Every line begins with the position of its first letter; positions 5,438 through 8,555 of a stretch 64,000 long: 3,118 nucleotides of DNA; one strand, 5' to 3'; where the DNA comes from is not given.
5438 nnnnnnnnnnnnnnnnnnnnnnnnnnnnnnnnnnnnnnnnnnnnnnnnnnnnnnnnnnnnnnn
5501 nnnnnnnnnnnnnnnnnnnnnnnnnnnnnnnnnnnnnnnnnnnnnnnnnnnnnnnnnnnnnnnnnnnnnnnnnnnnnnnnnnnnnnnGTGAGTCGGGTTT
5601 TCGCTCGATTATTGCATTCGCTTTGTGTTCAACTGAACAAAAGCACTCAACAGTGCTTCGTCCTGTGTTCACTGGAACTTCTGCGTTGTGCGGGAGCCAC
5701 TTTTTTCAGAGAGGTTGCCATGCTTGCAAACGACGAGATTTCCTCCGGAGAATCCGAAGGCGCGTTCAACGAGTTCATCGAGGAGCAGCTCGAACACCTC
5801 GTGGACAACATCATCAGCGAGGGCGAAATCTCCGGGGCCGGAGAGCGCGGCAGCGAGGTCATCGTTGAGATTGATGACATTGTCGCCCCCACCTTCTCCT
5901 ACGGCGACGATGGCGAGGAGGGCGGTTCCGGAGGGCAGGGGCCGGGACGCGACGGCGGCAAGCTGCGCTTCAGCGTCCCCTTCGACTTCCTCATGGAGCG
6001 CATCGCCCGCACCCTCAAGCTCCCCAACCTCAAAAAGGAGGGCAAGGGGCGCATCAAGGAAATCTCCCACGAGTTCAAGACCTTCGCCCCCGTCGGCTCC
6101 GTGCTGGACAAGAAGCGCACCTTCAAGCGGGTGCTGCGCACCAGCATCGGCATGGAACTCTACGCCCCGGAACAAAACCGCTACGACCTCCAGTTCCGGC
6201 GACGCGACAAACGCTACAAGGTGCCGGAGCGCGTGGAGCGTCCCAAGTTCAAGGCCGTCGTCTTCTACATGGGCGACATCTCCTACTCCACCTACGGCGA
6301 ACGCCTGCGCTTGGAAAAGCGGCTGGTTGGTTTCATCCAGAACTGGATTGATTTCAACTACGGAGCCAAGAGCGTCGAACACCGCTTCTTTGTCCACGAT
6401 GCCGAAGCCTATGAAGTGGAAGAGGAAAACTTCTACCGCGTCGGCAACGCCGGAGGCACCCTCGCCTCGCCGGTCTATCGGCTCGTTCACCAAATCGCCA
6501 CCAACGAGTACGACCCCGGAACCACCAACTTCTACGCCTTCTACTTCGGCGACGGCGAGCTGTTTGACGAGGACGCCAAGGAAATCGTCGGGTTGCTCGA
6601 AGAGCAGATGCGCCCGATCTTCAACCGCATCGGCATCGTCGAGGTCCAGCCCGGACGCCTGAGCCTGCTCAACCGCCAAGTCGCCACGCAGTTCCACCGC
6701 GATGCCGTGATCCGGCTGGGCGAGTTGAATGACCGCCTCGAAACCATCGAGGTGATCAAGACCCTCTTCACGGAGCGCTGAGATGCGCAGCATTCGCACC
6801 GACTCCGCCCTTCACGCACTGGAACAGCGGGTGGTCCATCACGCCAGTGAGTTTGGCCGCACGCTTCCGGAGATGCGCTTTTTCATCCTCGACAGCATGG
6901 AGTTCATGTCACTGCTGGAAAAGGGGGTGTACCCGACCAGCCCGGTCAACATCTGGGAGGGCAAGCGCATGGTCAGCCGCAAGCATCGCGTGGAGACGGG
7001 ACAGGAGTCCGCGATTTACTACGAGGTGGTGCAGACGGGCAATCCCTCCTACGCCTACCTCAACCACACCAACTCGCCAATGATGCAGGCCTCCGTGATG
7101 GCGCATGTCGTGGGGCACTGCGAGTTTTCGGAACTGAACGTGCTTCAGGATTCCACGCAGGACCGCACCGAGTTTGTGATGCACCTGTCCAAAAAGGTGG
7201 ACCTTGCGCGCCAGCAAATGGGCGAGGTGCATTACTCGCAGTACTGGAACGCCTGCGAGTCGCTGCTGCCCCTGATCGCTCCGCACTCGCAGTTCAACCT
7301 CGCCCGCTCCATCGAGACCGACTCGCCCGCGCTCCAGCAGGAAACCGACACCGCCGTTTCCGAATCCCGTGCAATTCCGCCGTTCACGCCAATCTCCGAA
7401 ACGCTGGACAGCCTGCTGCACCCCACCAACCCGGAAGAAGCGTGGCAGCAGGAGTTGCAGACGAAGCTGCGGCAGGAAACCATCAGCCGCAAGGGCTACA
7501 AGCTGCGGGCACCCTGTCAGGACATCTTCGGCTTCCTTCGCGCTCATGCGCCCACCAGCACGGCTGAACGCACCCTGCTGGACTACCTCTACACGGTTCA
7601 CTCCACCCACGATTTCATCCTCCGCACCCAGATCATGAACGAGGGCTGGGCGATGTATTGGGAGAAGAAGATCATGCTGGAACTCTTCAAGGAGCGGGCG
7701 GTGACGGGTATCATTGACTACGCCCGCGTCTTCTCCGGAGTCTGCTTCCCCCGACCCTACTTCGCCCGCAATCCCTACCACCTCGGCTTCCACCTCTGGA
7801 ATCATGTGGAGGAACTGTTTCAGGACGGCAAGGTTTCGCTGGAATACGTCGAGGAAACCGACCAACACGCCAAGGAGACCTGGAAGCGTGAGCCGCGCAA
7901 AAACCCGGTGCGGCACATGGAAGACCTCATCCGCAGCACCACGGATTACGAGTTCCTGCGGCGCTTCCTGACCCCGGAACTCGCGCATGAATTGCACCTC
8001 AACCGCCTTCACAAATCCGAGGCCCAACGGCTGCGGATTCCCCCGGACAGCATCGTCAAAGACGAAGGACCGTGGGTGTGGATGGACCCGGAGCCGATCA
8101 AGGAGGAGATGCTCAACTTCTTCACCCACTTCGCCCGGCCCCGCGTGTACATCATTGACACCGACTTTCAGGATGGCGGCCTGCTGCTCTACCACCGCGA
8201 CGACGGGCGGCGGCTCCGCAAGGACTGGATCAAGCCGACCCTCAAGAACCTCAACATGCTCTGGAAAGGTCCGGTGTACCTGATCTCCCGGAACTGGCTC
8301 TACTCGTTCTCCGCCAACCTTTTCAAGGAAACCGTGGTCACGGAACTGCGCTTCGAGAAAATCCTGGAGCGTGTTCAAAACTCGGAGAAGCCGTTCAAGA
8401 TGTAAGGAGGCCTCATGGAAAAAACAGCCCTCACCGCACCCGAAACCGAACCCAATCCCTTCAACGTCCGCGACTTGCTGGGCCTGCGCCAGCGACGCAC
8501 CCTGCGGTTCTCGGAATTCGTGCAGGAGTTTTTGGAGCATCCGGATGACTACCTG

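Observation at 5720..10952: yeaH-spoVR-prkA stress module in non-canonical order with an 845-aa PrkA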

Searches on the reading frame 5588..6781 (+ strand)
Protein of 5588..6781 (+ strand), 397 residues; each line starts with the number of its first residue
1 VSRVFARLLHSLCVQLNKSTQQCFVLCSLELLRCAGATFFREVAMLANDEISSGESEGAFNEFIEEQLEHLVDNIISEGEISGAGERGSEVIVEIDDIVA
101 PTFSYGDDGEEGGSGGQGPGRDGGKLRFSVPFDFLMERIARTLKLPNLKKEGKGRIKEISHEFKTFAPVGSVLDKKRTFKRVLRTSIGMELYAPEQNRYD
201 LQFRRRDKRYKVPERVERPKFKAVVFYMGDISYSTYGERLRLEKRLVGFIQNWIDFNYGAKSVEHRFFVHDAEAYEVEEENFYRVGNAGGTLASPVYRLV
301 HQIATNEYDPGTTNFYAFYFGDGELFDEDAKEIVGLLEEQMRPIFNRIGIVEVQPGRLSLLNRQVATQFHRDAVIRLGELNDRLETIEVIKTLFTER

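Call 4: search_protein_families(library=pfam, proteins=[window:5588-6781:+], max_evalue=0.01)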
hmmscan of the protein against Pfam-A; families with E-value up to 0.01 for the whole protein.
window:5588-6781:+ (397 aa): 1 family
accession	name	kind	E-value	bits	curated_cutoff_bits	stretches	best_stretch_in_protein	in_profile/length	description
PF04285.18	DUF444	-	2.2e-41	142.8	27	2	196-396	217-417/418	Protein of unknown function (DUF444)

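Call 6: search_protein_families(library=ncbifam, proteins=[window:5720-6781:+], max_evalue=0.01)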
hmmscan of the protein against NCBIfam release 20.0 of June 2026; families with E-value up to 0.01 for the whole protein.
window:5720-6781:+ (353 aa): 6 families
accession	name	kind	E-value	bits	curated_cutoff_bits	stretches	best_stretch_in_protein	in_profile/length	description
NF003711.0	PRK05325.2-3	equivalog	2.6e-45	155.2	388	1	64-350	79-365/369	hypothetical protein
TIGR02877.1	spore_yhbH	equivalog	3.1e-33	115.4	467.95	1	68-313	94-334/371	sporulation protein YhbH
NF003712.0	PRK05325.2-4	equivalog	3.5e-27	95.1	421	1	65-307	148-392/446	hypothetical protein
NF003707.0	PRK05325.1-2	equivalog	9.6e-22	77.6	396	1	163-350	231-419/428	hypothetical protein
NF003713.0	PRK05325.2-5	equivalog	1.4e-21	77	467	1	156-317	241-398/441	hypothetical protein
NF003708.0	PRK05325.1-3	equivalog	4.1e-21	75.4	466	1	163-350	232-417/423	hypothetical protein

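Call 47: search_solved_structures(query=window:5720-6781:+, max_evalue=10)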
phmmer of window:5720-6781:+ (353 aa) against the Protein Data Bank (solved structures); distinct sequences matched with E-value up to 10: 0.

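Call 82: search_protein_families(library=padloc, proteins=[window:5720-6781:+], max_evalue=0.01)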
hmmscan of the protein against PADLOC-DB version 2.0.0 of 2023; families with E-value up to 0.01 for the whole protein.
window:5720-6781:+ (353 aa): 1 family
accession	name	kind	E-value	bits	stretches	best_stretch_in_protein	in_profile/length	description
PDLC04452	PDC-M14B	-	0.0059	14.1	1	213-280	56-120/276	-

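Call 103: search_protein_families(library=phrogs, proteins=[window:5720-6781:+], max_evalue=0.001)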
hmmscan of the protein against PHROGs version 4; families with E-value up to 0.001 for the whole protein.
window:5720-6781:+ (353 aa): 2 families
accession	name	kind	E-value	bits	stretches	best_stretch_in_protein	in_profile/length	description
phrog_19072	-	unknown function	1.2e-35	124.2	1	64-312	86-333/378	-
phrog_10856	-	moron, auxiliary metabolic gene and host takeover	1.2e-08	35.9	1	208-294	157-242/309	sporulation protein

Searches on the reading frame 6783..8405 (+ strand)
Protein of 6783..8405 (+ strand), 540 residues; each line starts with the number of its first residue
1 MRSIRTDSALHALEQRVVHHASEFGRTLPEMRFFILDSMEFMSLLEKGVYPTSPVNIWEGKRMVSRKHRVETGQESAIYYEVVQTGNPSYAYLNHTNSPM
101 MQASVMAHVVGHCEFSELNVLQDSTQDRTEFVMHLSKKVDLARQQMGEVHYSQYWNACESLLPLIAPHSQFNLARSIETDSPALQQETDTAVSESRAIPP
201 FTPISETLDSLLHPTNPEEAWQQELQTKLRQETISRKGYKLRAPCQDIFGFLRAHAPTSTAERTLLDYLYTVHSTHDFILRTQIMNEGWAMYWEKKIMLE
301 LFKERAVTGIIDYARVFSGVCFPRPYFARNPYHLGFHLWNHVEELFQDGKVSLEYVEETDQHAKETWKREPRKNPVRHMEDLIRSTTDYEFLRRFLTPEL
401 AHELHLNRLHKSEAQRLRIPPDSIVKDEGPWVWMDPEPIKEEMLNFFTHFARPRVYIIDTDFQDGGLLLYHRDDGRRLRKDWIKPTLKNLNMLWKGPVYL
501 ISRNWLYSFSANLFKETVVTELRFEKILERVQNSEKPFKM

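Call 4: search_protein_families(library=pfam, proteins=[window:6783-8405:+], max_evalue=0.01)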
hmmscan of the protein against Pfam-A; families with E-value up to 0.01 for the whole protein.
window:6783-8405:+ (540 aa): 2 families
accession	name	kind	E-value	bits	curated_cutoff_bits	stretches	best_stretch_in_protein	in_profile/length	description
PF04293.20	SpoVR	-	8.5e-43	147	27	1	8-416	5-380/407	SpoVR like protein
PF24755.2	SpoVR_C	-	0.00013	22.4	27.6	1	453-502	1-52/55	SpoVR-like C-terminal domain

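Call 6: search_protein_families(library=ncbifam, proteins=[window:6783-8405:+], max_evalue=0.01)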
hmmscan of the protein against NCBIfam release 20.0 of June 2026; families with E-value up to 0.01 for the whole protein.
window:6783-8405:+ (540 aa): 1 family
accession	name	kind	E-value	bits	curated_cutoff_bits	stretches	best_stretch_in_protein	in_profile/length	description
NF008737.0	PRK11767.1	equivalog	3.9e-23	81.7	679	1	60-502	74-489/505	SpoVR family protein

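Call 48: search_solved_structures(query=window:6783-8405:+, max_evalue=10)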
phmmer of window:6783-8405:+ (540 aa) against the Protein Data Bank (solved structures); distinct sequences matched with E-value up to 10: 0.

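Call 82: search_protein_families(library=padloc, proteins=[window:6783-8405:+], max_evalue=0.01)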
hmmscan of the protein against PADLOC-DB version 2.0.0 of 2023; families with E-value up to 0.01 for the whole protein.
window:6783-8405:+ (540 aa): 0 families

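Call 103: search_protein_families(library=phrogs, proteins=[window:6783-8405:+], max_evalue=0.001)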
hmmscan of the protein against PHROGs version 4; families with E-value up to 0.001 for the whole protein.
window:6783-8405:+ (540 aa): 1 family
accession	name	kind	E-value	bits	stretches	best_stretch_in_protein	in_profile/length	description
phrog_35217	-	unknown function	1.8e-30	107.1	1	16-500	28-496/531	-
